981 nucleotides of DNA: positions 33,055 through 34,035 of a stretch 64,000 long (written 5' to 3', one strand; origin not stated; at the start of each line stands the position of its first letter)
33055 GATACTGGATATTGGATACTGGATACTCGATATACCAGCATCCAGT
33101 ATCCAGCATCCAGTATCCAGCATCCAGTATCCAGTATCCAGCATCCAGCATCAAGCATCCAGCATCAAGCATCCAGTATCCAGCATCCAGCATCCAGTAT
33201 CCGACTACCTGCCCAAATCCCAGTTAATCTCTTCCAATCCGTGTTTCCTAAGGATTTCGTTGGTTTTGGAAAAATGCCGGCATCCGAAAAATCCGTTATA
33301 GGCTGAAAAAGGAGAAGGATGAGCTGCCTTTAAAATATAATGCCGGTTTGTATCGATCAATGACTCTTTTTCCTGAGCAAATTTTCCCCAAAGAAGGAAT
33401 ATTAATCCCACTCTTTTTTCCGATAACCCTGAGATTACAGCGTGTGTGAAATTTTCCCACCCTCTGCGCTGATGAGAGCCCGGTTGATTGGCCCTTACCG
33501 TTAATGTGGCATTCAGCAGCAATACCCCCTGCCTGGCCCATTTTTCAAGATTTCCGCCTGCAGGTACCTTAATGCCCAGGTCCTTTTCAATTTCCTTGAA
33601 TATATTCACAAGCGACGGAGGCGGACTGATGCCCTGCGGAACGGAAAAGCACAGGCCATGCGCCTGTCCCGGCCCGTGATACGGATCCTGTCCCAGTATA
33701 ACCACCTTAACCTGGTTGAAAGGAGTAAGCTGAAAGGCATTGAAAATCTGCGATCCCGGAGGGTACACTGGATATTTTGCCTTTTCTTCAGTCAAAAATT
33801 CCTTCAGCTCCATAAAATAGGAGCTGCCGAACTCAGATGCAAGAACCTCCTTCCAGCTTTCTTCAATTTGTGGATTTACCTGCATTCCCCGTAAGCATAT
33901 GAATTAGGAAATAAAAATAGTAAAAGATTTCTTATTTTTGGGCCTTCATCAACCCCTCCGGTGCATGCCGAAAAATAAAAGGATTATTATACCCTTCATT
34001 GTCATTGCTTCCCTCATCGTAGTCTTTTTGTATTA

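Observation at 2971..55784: The heptamer/octamer arrays are polar with respect to the flanking genes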

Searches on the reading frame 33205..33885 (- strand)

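Call 22: search_protein_families(library=pfam, proteins=[window:33205-33885:-])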
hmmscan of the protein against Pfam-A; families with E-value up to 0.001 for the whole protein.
window:33205-33885:- (226 aa): 1 family
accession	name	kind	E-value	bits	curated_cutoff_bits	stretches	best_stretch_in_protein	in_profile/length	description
PF03167.25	UDG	-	2.6e-17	63.7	24.3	1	54-213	4-141/141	Uracil DNA glycosylase superfamily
